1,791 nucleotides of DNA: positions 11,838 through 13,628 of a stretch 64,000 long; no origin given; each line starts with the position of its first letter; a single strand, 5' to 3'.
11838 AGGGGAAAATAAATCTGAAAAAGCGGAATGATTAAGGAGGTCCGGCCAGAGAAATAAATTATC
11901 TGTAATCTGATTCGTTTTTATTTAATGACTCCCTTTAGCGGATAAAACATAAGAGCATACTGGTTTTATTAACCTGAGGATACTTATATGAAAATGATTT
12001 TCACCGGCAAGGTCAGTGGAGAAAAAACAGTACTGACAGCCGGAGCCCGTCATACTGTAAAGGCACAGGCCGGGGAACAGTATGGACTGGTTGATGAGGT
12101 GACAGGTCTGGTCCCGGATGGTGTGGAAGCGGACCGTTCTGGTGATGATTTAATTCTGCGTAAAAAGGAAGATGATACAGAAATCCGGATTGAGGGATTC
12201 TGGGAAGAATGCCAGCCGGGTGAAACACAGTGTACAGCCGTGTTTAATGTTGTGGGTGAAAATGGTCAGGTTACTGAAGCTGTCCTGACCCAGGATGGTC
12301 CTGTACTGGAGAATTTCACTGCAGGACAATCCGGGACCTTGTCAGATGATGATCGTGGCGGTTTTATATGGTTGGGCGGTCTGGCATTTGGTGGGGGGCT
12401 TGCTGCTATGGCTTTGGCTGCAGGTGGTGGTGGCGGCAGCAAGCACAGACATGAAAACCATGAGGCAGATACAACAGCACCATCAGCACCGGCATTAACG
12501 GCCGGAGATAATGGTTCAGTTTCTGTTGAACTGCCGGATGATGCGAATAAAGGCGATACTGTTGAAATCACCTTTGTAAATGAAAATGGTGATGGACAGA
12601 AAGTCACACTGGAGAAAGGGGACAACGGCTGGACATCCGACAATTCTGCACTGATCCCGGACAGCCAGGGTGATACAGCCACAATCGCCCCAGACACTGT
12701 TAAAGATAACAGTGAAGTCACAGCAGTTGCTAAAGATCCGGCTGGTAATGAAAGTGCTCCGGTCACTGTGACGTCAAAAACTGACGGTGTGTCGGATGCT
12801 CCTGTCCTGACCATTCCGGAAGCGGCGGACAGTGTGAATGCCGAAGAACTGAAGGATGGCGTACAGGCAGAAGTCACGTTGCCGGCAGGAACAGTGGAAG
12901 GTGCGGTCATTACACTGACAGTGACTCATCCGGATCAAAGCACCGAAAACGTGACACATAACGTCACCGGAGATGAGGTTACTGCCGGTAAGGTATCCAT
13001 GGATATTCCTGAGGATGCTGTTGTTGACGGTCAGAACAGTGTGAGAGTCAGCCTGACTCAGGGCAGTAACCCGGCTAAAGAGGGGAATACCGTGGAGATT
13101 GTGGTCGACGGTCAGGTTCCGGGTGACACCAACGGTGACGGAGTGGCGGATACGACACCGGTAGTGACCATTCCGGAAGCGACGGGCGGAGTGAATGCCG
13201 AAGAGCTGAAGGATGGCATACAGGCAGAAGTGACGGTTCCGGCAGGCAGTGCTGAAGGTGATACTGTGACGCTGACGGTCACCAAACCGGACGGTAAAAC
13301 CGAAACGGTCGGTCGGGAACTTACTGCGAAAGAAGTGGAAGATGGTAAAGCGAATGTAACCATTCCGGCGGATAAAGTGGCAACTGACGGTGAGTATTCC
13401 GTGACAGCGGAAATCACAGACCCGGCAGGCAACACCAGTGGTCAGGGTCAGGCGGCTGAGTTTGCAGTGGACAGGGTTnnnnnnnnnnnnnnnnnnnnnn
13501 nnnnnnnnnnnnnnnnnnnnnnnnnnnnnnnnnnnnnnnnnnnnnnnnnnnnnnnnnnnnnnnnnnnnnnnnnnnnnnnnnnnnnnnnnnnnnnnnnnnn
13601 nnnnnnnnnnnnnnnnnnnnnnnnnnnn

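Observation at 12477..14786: Near-identical 1002-bp tandem repeats in the T1SS adhesin gene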

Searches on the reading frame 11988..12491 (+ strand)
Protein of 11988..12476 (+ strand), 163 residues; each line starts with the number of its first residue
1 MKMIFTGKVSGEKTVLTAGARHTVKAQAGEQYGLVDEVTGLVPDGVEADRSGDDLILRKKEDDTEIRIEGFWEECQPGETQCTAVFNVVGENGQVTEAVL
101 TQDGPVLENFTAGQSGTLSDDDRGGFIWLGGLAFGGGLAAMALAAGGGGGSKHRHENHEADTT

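Call 59: search_protein_families(proteins=[window:11988-12476:+], library=ncbifam, max_evalue=1)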
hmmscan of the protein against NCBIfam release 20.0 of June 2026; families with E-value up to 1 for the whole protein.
window:11988-12476:+ (163 aa): 1 family
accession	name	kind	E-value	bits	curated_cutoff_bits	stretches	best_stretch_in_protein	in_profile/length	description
NF047714.1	adhesin_SiiEA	exception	0.077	12.6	425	1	50-154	48-160/229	BapA-related adhesin SiiEA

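Call 85: predict_structure(alignment_id=A2)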
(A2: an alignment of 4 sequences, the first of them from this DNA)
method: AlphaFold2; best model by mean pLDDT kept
length: 168 residues; sequences in the alignment: 4
mean_pLDDT: 58.6   pTM: 0.53
mean pLDDT of the five models: 58.6, 57.5, 55.8, 49.7, 39.1
residues with pLDDT >= 90: 3; 70-90: 69; 50-70: 31; < 50: 65
segments of 3 or more residues with pLDDT < 50: 104-167
pLDDT, mean of each block of 10 residues (from residue 1): 78 85 83 78 74 83 86 62 60 57 44 34 31 27 32 37 42
secondary structure, 60 per line:
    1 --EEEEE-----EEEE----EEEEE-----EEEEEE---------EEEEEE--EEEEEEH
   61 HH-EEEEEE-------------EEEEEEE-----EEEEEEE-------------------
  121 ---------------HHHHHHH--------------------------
elements in order: E3-7 E13-16 E21-25 E31-36 E46-51 E54-59 E64-69 E83-89 E95-101 H136-142

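Call 87: fold_search(model_id=the predicted structure, library=pdb)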
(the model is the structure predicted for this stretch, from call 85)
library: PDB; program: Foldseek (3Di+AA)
matches with E <= 10: 225; with E <= 0.001: 0
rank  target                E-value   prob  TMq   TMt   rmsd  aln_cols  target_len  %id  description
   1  5cvw                  3.7e-01  0.44  0.18  0.20  10.9        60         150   17  CRYSTAL STRUCTURE OF RTX DOMAIN BLOCK V OF ADENYLATE CYCLASE TOXIN FROM BORDETELLA PERTUSSIS (released 2015-09-09)
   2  7rah_E                3.7e-01  0.44  0.17  0.08  11.1        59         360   17  Adenylate cyclase toxin RTX domain fragment bound to M1H5 Fab and M2B10 Fab (released 2021-09-15)
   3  4ki3_D                3.7e-01  0.02  0.13  0.12  18.5       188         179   13  1.70 Angstrom resolution crystal structure of outer-membrane lipoprotein carrier protein (lolA) from Yersinia pestis C (released 2013-05-15)
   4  7z6w                  3.9e-01  0.02  0.11  0.10  20.2       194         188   12  Complex of E. coli LolA and lipoprotein (released 2022-09-07)
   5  4ki3_H                4.4e-01  0.02  0.11  0.11  15.3       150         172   12  1.70 Angstrom resolution crystal structure of outer-membrane lipoprotein carrier protein (lolA) from Yersinia pestis C (released 2013-05-15)
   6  9p0d                  5.6e-01  0.35  0.18  0.19  10.8        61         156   18  Crystal structure of Sr2+-bound RTX domain block V of adenylate cyclase toxin from Bordetella pertussis (released 2026-01-07)
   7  4ki3_G                7.5e-01  0.01  0.11  0.10  19.5       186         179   14  1.70 Angstrom resolution crystal structure of outer-membrane lipoprotein carrier protein (lolA) from Yersinia pestis C (released 2013-05-15)
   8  4txz_B                8.9e-01  0.08  0.17  0.09  12.0       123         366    7  Crystal structure of Vibrio cholerae DncV cyclic AMP-GMP synthase in complex with nonhydrolyzable GTP (released 2014-08-13)
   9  4ki3_I                8.9e-01  0.02  0.12  0.12  14.1       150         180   12  1.70 Angstrom resolution crystal structure of outer-membrane lipoprotein carrier protein (lolA) from Yersinia pestis C (released 2013-05-15)
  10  9p6c_A                9.5e-01  0.16  0.20  0.21  10.4        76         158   18  RTX domain block V of adenylate cyclase toxin with mutations D1533N, A1542N, D1560N, S1569N, D1587N, H1598N, H1608N (released 2025-12-24)
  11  9p6c_B                9.5e-01  0.12  0.18  0.20  11.4        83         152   14  RTX domain block V of adenylate cyclase toxin with mutations D1533N, A1542N, D1560N, S1569N, D1587N, H1598N, H1608N (released 2025-12-24)
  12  5cxl_A                1.1e+00  0.23  0.18  0.20  10.8        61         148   18  CRYSTAL STRUCTURE OF RTX DOMAIN BLOCK V OF ADENYLATE CYCLASE TOXIN FROM BORDETELLA PERTUSSIS (released 2015-09-02)
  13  4xj3                  1.1e+00  0.06  0.16  0.10  10.4       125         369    7  Crystal structure of Vibrio cholerae DncV GTP bound form (released 2015-04-29)
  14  4ty0_B                1.2e+00  0.07  0.17  0.10  11.2       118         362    7  Crystal structure of Vibrio cholerae DncV cyclic AMP-GMP synthase in complex with linear intermediate 5' pppA(3',5')pG (released 2014-08-13)
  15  2j59_M                1.3e+00  0.06  0.14  0.19  11.1        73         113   14  Crystal structure of the ARF1:ARHGAP21-ArfBD complex (released 2007-02-20)
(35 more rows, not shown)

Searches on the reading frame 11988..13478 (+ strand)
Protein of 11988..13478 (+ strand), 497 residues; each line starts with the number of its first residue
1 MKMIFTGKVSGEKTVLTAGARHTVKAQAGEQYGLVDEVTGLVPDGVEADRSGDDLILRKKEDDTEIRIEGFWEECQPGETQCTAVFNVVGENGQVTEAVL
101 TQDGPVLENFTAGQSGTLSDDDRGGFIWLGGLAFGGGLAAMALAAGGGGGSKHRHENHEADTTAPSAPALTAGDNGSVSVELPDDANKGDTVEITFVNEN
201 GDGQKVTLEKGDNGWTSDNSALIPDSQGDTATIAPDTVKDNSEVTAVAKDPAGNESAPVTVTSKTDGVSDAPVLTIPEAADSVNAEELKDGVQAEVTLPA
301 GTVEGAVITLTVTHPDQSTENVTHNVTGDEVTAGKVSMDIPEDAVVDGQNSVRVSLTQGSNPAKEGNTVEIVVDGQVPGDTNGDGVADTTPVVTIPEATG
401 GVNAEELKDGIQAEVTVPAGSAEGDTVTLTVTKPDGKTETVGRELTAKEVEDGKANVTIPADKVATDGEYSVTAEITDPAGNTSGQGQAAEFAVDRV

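Call 47: profile_search(protein=window:11988-13478:+)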
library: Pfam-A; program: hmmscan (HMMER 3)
A. the first sequence (497 residues): domains with independent E <= 10: 11; with E <= 0.001: 1
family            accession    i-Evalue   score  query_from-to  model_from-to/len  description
Big_13            PF19077.6     1.7e-07    32.1     421-495        35-101/102  Bacterial Ig-like domain
MG2               PF01835.25      0.025    15.3     422-486        31-91/96  MG2 domain
DUF4625           PF15418.12      0.027    15.2     449-485        89-123/131  Domain of unknown function (DUF4625)
DUF4249           PF14054.11      0.029    14.4     349-483        28-144/269  Domain of unknown function (DUF4249)
Arch_flagellin    PF01917.21       0.52    11.1     154-202       108-156/162  Archaebacterial flagellin
Big_3_2           PF12245.14       0.83    10.3     458-484        88-111/122  Bacterial Ig-like domain
BT_3987-like_N    PF08522.16        4.2     8.5     343-437        21-102/120  BT_3987-like, N-terminal domain
Big_13            PF19077.6         4.7     8.2     301-374        34-101/102  Bacterial Ig-like domain
Fibrinogen_aC     PF12160.13        5.1     7.5     425-448        19-42/68  Fibrinogen alpha C domain
Ig_VWA7           PF23619.1         9.6     6.9     294-326        64-97/104  VWA7 Ig-like domain
Big_3_2           PF12245.14        9.8     6.8     217-257        72-112/122  Bacterial Ig-like domain
